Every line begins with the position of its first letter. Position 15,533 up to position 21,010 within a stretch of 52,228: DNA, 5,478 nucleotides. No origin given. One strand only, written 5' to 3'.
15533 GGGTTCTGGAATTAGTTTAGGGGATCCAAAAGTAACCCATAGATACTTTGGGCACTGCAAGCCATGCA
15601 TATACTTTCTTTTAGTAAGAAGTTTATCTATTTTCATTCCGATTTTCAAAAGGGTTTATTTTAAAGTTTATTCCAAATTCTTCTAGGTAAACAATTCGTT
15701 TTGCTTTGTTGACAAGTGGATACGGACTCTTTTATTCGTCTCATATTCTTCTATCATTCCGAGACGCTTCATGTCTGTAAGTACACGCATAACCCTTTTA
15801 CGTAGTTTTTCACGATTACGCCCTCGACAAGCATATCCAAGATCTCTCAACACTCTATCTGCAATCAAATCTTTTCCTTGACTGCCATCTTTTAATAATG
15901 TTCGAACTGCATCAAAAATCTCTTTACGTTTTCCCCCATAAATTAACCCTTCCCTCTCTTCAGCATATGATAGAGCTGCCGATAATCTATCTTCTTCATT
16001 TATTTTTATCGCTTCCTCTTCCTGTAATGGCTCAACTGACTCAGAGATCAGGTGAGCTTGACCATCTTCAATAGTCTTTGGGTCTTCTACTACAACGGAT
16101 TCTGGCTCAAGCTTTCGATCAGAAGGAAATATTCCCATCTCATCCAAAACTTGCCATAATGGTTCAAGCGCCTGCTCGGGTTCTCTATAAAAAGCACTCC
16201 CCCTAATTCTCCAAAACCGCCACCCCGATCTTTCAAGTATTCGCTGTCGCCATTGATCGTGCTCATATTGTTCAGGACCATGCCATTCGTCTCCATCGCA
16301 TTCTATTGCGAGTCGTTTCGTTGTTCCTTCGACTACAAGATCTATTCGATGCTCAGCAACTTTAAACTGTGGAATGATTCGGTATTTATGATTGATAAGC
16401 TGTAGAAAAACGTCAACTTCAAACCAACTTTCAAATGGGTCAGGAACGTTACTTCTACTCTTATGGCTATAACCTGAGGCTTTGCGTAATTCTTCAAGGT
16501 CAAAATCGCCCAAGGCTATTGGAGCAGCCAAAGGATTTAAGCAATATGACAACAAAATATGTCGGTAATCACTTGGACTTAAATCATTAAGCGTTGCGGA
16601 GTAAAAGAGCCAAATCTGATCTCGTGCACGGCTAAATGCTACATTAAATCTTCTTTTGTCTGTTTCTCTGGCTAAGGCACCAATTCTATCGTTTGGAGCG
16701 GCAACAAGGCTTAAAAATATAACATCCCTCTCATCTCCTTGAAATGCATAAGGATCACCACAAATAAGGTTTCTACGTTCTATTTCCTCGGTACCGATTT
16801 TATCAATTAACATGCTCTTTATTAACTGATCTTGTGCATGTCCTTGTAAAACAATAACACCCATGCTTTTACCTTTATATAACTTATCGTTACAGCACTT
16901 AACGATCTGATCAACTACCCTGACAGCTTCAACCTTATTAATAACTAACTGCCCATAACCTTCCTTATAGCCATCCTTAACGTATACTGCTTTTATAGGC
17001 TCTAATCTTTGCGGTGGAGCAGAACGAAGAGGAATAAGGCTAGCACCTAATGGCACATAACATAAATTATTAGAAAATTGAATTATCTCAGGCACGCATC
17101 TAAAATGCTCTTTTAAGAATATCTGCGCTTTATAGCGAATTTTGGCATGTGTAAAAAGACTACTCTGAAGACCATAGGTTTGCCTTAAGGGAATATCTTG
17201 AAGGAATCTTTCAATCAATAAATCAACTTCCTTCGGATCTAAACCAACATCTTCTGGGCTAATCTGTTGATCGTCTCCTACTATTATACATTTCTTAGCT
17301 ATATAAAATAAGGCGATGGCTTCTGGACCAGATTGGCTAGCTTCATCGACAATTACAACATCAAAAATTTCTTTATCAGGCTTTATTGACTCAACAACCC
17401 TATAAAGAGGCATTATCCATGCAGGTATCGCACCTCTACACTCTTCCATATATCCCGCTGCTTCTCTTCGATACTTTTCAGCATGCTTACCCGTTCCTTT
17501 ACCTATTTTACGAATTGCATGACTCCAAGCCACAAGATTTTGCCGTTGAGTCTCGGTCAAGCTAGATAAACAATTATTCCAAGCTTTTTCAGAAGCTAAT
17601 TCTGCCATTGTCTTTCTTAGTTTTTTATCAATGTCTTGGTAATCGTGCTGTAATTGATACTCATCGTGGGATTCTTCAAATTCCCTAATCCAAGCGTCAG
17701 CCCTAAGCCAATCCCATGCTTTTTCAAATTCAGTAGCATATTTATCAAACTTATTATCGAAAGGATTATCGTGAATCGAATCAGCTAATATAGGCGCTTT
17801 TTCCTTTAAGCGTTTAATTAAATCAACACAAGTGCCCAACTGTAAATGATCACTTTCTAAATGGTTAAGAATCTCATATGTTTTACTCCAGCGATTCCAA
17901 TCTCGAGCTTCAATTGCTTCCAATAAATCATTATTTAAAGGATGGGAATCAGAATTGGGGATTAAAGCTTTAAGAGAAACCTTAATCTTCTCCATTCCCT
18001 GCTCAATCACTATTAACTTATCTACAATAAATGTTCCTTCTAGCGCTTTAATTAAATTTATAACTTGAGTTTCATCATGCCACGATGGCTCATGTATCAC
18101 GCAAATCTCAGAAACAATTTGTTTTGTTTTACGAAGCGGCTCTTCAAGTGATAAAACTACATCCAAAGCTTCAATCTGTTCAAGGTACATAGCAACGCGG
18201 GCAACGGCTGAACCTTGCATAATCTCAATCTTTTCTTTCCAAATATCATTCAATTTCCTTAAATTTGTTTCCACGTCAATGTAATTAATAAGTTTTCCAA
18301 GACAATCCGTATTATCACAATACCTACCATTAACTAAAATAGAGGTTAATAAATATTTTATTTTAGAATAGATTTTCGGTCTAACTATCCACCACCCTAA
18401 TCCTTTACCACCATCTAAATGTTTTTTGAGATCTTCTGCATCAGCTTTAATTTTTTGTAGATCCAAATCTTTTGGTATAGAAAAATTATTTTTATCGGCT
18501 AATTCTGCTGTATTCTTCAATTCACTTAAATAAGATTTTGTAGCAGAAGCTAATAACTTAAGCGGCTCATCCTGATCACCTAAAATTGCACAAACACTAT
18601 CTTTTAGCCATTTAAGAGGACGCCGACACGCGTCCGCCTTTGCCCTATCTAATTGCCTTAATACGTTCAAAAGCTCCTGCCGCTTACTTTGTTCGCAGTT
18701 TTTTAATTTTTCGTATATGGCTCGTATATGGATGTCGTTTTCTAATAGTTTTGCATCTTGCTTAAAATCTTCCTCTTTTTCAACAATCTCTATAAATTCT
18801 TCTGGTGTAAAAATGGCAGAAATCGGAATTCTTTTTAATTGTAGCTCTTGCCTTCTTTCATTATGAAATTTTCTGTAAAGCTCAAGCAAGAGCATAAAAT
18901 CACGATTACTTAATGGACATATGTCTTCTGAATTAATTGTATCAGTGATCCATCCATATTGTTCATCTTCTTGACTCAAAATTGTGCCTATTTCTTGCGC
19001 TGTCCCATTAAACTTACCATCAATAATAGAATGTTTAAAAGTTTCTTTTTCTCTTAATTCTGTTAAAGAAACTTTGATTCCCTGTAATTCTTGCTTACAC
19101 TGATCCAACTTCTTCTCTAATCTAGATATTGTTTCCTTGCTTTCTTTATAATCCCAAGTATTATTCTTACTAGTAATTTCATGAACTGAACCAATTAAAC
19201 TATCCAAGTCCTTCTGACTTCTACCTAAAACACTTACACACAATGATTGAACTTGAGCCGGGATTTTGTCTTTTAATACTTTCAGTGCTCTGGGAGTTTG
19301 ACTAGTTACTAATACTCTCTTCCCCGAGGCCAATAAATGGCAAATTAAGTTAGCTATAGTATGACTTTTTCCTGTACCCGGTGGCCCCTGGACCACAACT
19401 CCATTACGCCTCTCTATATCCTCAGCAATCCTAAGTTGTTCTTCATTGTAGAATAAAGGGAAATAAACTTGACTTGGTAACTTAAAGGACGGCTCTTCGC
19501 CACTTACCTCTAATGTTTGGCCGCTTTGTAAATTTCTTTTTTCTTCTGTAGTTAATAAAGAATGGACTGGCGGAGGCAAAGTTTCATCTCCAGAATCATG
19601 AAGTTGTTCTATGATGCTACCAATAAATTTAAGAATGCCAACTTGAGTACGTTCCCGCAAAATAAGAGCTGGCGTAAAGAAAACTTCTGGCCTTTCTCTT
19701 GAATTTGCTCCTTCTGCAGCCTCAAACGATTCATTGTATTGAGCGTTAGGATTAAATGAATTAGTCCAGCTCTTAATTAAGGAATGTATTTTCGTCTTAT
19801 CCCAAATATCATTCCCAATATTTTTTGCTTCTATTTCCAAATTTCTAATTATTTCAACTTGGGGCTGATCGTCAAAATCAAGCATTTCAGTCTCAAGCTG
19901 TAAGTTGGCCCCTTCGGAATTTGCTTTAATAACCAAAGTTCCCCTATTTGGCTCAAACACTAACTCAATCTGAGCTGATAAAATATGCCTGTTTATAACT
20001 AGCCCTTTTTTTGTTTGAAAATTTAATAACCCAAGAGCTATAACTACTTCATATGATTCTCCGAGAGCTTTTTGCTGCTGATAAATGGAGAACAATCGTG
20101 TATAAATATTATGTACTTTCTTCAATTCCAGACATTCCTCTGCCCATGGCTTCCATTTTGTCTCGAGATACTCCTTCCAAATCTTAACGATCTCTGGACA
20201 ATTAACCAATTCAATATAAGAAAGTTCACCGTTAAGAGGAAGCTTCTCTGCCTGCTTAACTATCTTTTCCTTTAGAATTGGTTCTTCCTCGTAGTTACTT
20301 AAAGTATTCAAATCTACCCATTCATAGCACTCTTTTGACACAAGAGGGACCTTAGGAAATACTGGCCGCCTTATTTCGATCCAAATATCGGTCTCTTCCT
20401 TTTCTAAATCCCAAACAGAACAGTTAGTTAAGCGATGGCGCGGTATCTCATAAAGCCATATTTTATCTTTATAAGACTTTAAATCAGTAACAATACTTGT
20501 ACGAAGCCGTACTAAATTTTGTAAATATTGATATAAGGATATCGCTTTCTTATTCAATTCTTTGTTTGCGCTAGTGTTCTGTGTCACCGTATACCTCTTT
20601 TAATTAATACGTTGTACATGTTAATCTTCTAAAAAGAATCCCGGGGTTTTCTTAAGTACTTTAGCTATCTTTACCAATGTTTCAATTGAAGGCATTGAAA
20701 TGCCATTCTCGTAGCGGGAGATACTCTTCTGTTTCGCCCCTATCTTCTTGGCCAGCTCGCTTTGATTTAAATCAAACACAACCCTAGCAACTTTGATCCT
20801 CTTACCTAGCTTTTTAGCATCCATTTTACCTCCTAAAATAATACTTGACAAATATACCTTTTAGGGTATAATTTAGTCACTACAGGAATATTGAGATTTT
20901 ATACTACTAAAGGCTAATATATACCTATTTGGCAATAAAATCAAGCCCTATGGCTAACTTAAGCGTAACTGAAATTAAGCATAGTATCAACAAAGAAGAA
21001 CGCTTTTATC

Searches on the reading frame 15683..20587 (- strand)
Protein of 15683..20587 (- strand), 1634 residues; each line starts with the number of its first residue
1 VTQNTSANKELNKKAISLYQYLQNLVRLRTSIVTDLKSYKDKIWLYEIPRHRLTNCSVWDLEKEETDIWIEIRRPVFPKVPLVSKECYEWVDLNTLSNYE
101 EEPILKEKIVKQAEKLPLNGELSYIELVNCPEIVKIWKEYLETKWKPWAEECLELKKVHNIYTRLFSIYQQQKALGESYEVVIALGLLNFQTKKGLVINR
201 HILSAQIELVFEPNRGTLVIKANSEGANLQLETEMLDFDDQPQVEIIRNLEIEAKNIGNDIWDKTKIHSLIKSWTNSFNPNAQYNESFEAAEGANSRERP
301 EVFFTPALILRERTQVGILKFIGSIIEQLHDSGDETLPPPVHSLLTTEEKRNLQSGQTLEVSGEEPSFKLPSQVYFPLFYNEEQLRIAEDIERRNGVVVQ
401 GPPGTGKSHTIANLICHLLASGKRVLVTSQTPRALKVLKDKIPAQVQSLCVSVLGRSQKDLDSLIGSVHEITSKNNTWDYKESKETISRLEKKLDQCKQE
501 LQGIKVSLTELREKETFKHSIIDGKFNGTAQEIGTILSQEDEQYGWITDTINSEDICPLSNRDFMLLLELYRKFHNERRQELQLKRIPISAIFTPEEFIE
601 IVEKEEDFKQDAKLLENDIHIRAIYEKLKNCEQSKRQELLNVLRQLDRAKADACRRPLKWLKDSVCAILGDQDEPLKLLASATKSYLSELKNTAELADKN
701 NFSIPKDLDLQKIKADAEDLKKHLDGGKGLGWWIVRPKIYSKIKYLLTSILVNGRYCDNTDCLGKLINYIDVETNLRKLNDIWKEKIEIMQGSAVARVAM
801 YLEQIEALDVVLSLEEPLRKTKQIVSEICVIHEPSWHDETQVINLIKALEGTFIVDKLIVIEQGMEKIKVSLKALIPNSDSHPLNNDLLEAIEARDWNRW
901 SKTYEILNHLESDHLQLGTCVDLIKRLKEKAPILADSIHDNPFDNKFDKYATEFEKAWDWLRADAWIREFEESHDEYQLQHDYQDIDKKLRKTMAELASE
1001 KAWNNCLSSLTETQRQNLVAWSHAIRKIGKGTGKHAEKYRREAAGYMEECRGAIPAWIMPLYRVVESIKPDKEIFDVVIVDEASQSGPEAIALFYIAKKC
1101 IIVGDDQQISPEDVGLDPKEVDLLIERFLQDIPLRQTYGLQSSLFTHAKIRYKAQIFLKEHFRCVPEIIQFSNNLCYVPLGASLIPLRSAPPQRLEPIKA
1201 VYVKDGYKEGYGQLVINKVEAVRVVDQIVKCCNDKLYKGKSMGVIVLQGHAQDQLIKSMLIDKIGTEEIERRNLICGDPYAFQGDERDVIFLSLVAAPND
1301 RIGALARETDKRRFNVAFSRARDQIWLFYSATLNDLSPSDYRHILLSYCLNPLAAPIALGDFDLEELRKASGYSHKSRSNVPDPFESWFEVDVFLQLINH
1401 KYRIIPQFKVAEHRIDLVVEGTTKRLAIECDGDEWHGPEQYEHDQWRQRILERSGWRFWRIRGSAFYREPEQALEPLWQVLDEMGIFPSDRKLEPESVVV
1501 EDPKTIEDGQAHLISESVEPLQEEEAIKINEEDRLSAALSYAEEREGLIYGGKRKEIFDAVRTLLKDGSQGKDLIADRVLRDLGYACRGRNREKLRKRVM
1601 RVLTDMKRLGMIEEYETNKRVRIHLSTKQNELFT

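Call 75: search_protein_families(library=pfam, proteins=[window:15683-20587:-], max_evalue=0.001)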
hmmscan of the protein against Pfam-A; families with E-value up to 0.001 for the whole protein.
window:15683-20587:- (1634 aa): 11 families
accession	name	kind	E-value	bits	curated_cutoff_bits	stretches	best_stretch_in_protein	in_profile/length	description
PF18741.7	MTES_1575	-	1.9e-30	105.2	38.2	1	1389-1481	1-96/96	REase_MTES_1575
PF13087.12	AAA_12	-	1.2e-16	61.3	27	1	1140-1328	1-191/195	AAA domain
PF13086.12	AAA_11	-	1.8e-14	54.6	27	2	380-502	2-142/257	AAA domain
PF13604.12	AAA_30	-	7.2e-10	39.4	27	1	380-447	2-71/191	AAA domain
PF13245.12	AAA_19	-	7.3e-09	36.3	25.1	1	393-445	10-64/134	AAA domain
PF05127.21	NAT10_TcmA_helicase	-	8.6e-05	22.9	22.7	0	398-488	1-85/176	RNA cytidine acetyltransferase NAT10/TcmA, helicase domain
PF20720.3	nSTAND3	-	0.00017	21.8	27.2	1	388-440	11-63/155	Novel STAND NTPase 3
PF01443.25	Viral_helicase1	-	0.00021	21.6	21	0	398-429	2-34/228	Viral superfamily 1 RNA helicase core domain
PF04480.18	DUF559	-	0.00025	21.3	20.6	1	1407-1481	38-108/109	Protein of unknown function (DUF559)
PF00580.27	UvrD-helicase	-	0.0003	21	23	1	381-584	2-155/271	UvrD/REP helicase N-terminal domain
PF06160.17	EzrA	-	0.00045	19.1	39.6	1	459-552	75-167/557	Septation ring formation regulator, EzrA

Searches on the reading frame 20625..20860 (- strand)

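Call 75: search_protein_families(library=pfam, proteins=[window:20625-20860:-], max_evalue=0.001)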
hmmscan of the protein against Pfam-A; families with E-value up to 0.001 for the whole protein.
window:20625-20860:- (78 aa): 6 families
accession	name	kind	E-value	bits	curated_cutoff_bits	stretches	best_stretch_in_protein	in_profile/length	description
PF01381.28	HTH_3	-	2.4e-15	56.8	23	1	29-75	8-54/55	Helix-turn-helix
PF12844.13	HTH_19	-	1.4e-08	34.9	30.2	1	19-69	1-51/64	Helix-turn-helix domain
PF15731.11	MqsA_antitoxin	-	1.3e-06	29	30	1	19-75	71-126/131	Antitoxin component of bacterial toxin-antitoxin system, MqsA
PF13443.12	HTH_26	-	6.1e-06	26.8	22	1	31-74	11-55/63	Cro/C1-type HTH DNA-binding domain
PF13560.12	HTH_31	-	9e-06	26.3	27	1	18-69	2-54/64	Helix-turn-helix domain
PF22495.2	HTH_92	-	0.00041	20.1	27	1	26-61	4-40/45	RsaL-like HTH domain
